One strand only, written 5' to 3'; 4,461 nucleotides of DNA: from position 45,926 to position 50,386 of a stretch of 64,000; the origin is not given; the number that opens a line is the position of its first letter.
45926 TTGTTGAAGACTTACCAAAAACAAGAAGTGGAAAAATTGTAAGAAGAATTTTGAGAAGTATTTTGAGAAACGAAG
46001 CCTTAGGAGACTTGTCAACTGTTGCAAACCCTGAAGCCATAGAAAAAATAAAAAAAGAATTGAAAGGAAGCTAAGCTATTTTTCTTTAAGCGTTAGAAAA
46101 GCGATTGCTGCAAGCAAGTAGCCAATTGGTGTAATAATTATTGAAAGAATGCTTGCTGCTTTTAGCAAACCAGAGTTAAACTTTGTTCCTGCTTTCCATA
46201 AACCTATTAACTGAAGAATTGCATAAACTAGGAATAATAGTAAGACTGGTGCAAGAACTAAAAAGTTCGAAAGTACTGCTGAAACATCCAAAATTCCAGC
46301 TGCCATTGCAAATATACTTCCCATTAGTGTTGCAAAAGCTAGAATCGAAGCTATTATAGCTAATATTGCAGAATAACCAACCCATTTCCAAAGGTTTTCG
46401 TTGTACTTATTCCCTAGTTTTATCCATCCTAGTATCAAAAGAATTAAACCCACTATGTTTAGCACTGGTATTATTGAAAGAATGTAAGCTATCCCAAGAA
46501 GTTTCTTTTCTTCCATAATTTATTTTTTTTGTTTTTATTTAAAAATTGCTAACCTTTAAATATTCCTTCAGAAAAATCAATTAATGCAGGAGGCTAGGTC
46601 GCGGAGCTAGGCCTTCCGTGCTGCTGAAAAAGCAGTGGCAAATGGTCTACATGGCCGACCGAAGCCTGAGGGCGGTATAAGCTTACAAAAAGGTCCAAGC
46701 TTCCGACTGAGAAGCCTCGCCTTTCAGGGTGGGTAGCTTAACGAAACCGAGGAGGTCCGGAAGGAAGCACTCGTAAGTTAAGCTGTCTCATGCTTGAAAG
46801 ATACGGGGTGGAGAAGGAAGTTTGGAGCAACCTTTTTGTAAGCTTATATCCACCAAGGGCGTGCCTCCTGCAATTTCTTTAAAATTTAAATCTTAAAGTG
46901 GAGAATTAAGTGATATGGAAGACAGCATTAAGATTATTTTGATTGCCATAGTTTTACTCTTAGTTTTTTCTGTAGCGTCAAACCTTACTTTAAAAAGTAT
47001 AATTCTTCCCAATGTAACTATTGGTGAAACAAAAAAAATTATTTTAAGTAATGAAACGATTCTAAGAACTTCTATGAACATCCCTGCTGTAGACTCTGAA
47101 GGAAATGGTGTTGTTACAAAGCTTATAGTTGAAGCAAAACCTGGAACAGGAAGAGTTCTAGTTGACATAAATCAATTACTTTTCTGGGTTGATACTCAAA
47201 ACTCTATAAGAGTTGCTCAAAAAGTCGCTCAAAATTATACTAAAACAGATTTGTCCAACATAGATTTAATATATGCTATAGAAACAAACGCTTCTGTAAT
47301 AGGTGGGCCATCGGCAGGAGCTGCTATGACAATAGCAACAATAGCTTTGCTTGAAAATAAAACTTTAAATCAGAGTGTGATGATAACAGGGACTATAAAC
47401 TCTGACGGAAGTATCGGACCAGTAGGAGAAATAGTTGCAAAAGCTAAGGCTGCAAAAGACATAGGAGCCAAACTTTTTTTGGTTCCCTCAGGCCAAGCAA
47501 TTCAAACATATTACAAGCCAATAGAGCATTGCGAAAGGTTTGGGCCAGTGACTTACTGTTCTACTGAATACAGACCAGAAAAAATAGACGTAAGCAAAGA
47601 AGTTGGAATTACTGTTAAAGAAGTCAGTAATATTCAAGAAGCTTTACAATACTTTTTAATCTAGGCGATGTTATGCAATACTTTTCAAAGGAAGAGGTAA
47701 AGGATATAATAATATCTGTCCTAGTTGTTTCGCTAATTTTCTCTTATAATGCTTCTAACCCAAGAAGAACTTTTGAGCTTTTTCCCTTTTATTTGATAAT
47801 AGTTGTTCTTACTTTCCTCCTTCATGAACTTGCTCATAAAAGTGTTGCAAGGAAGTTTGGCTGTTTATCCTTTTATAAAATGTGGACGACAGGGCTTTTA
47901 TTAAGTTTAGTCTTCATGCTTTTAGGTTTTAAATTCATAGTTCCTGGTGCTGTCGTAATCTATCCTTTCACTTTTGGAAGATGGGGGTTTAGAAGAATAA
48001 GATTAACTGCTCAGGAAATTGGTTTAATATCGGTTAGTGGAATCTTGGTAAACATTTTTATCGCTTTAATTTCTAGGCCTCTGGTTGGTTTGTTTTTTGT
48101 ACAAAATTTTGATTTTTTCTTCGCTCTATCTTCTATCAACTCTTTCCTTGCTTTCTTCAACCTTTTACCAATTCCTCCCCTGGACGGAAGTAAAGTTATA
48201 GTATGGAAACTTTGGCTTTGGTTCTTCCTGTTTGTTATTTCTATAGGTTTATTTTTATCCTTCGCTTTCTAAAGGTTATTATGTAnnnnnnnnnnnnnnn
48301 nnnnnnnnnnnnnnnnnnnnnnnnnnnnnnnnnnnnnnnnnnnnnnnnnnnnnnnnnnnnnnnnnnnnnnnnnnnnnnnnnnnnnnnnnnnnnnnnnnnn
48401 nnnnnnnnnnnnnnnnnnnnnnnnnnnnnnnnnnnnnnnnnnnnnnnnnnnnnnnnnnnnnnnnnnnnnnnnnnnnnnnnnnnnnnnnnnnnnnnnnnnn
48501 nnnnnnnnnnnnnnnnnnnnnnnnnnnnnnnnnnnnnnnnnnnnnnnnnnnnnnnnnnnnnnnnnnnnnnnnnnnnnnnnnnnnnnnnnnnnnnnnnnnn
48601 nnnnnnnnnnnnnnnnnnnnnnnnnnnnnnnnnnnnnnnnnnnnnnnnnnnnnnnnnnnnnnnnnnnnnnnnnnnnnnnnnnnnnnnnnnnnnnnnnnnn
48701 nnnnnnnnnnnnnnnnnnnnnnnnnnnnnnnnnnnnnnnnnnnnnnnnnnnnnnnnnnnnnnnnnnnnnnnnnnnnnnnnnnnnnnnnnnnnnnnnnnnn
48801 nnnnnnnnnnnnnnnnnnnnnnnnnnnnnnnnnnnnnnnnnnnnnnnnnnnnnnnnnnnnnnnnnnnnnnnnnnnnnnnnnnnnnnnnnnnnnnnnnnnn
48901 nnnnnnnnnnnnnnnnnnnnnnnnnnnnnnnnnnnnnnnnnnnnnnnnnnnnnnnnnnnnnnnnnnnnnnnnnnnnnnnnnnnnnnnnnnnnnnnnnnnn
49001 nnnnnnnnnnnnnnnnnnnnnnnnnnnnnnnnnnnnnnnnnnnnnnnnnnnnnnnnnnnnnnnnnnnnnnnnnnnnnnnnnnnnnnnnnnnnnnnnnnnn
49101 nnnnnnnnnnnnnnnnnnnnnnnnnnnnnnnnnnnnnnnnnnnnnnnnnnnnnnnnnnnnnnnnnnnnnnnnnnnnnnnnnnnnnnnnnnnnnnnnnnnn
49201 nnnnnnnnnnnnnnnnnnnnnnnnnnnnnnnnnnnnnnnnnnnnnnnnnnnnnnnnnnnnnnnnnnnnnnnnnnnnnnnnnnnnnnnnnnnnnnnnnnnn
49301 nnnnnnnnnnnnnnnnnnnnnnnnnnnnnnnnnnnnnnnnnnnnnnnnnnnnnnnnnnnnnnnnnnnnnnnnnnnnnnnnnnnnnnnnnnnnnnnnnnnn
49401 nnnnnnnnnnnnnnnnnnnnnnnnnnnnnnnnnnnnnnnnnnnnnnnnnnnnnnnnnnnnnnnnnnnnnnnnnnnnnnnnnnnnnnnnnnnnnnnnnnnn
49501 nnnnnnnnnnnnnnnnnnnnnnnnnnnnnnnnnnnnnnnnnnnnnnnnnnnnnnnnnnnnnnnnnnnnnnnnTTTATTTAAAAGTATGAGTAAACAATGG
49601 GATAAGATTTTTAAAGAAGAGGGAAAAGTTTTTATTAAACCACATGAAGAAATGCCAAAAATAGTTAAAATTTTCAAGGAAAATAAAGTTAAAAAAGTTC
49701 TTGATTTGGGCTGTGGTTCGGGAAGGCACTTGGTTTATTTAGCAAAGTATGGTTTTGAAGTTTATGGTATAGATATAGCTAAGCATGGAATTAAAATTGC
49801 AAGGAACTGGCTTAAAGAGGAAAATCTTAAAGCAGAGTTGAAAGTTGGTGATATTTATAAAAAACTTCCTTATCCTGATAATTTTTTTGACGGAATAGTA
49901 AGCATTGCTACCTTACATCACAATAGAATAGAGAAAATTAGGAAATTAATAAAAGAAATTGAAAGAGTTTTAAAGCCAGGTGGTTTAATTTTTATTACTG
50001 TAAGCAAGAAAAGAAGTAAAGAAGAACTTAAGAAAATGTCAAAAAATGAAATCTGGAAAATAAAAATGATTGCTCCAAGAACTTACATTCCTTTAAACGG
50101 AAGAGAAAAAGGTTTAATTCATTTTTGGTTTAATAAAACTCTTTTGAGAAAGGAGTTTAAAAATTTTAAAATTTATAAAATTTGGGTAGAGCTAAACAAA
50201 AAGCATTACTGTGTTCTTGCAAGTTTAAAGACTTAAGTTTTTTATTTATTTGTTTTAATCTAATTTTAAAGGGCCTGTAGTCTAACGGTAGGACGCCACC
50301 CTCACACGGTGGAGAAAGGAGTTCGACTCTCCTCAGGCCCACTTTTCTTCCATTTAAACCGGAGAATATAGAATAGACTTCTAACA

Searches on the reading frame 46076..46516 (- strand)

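Call 88: search_protein_families(library=pfam, max_evalue=0.00001, proteins=[window:46076-46516:-])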
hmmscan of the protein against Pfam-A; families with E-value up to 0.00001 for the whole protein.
window:46076-46516:- (146 aa): 1 family
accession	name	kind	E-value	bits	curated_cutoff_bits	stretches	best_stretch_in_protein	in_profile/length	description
PF06157.16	DUF973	-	6.2e-08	32.6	26.4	0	10-68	132-187/309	Protein of unknown function (DUF973)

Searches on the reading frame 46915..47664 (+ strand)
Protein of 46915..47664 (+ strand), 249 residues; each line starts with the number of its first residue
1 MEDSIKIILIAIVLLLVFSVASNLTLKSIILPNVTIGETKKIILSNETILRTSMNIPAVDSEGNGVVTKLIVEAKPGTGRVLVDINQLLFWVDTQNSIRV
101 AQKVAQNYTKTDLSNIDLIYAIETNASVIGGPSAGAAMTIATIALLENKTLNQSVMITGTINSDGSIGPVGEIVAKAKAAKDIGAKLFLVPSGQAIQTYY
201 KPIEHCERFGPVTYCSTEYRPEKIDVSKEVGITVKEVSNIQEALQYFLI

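Call 88: search_protein_families(library=pfam, max_evalue=0.00001, proteins=[window:46915-47664:+])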
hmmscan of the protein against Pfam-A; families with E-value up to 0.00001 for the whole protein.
window:46915-47664:+ (249 aa): 1 family
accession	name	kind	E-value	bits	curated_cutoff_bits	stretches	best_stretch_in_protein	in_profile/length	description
PF05362.19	Lon_C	-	7.3e-09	35.9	21.1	1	126-192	104-170/205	Lon protease (S16) C-terminal proteolytic domain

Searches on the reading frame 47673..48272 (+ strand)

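Call 88: search_protein_families(library=pfam, max_evalue=0.00001, proteins=[window:47673-48272:+])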
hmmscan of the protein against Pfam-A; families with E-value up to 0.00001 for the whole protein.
window:47673-48272:+ (199 aa): 1 family
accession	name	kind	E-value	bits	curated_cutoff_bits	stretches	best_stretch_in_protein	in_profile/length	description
PF02163.28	Peptidase_M50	-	7.9e-07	29.1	27.2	0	145-176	159-190/221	Peptidase family M50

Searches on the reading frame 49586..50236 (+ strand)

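Call 88: search_protein_families(library=pfam, max_evalue=0.00001, proteins=[window:49586-50236:+])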
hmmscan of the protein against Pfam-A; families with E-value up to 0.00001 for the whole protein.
window:49586-50236:+ (216 aa): 17 families
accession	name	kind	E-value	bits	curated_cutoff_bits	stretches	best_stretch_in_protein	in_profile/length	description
PF08241.18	Methyltransf_11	-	1.3e-25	90.3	21.2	1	39-137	1-95/95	Methyltransferase domain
PF13649.12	Methyltransf_25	-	5.7e-25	88.3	27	1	38-133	1-97/97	Methyltransferase domain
PF13847.12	Methyltransf_31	-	2.6e-22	79.5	27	1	34-154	3-124/145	Methyltransferase domain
PF13489.12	Methyltransf_23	-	1.1e-17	64.7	27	1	27-152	14-130/164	Methyltransferase domain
PF03848.20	TehB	-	3.1e-14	53.3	20.4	1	18-138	17-133/193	Tellurite resistance protein TehB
PF08242.18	Methyltransf_12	-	4.4e-14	53.4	30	1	39-135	1-98/98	Methyltransferase domain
PF02353.26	CMAS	-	2.5e-12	47.1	27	1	35-169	63-196/273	Mycolic acid cyclopropane synthetase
PF05175.20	MTS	-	9e-11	42.1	23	1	27-148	24-149/170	Methyltransferase small domain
PF01209.24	Ubie_methyltran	-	3.5e-10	40.1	20.1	1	25-145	38-159/233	ubiE/COQ5 methyltransferase family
PF01555.25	N6_N4_Mtase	-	1.9e-08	35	26.7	0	91-156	5-69/221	DNA methylase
PF03141.22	Methyltransf_29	-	2.9e-07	29.9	23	1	22-151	104-233/506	Putative S-adenosyl-L-methionine-dependent methyltransferase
PF06325.19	PrmA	-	3.3e-07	30.5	22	1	34-160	161-280/296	Ribosomal protein L11 methyltransferase (PrmA)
PF03291.22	mRNA_G-N7_MeTrfase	-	1.1e-06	28.5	26.6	1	33-159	60-208/315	mRNA (guanine-N(7))-methyltransferase domain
PF05724.17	TPMT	-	1.9e-06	28.1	26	1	3-76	4-81/218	Thiopurine S-methyltransferase (TPMT)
PF05148.21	Methyltransf_8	-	2.9e-06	27.7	27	0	19-145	56-164/219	Hypothetical methyltransferase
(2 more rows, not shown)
